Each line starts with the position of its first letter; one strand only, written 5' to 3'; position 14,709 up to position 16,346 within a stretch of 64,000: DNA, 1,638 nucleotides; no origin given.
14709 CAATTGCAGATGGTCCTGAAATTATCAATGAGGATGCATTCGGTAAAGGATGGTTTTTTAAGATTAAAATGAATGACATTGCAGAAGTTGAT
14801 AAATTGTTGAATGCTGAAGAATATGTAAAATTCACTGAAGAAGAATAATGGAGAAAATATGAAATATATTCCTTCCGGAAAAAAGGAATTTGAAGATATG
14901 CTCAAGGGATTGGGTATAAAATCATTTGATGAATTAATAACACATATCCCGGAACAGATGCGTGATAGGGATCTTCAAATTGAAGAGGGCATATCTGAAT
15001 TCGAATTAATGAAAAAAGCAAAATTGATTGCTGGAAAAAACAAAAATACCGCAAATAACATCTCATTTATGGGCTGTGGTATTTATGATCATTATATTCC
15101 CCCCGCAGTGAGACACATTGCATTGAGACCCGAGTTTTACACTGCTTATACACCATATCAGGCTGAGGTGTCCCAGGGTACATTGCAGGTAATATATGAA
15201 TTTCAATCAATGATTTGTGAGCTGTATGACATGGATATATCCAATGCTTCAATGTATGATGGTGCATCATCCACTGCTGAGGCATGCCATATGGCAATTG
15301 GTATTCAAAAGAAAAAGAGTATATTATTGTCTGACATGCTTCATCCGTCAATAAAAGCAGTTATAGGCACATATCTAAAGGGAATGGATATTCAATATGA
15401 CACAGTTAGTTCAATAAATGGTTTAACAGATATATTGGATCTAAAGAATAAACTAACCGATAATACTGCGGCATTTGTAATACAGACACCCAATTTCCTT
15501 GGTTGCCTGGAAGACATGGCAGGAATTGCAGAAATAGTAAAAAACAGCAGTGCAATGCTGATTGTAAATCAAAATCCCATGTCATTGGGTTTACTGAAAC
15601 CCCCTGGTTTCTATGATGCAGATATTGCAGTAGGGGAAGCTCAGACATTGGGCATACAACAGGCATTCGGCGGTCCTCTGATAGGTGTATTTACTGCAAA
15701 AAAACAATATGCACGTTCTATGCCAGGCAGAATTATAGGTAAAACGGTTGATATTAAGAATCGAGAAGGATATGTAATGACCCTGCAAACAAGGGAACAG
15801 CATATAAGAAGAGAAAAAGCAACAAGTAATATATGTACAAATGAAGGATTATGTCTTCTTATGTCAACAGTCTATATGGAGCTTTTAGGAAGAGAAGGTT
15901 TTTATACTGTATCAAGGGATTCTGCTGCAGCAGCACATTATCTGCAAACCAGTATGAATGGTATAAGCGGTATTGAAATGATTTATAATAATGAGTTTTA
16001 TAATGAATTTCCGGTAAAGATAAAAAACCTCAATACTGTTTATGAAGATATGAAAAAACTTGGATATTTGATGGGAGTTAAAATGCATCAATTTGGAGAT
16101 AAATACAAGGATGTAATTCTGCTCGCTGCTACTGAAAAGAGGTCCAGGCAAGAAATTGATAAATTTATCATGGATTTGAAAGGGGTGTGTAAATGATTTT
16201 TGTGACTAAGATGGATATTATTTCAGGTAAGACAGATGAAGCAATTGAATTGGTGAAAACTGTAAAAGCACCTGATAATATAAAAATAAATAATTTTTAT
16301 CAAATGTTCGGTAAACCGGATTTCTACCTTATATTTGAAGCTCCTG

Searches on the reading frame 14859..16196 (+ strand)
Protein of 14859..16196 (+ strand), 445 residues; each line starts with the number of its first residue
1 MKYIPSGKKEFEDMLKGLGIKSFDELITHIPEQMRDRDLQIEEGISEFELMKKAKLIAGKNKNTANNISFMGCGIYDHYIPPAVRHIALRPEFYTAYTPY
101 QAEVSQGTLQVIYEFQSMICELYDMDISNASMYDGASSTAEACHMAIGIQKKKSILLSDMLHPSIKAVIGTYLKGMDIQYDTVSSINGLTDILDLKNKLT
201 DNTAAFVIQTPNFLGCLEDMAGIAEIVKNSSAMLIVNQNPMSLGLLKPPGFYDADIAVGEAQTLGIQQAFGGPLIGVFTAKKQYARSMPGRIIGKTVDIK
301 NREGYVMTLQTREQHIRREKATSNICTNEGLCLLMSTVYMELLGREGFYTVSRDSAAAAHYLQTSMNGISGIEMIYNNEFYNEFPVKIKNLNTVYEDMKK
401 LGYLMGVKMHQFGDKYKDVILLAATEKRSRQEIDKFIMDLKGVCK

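Call 58: search_protein_families(library=pfam, proteins=[window:14859-16196:+], max_evalue=0.00001)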
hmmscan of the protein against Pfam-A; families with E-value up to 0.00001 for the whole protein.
window:14859-16196:+ (445 aa): 2 families
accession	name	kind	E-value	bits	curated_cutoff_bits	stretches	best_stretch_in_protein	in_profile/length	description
PF02347.22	GDC-P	-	2.3e-120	402.8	26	1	2-437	2-426/429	Glycine cleavage system P-protein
PF00266.25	Aminotran_5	-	8.6e-06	25.4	21.5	0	148-379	84-307/371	Aminotransferase class-V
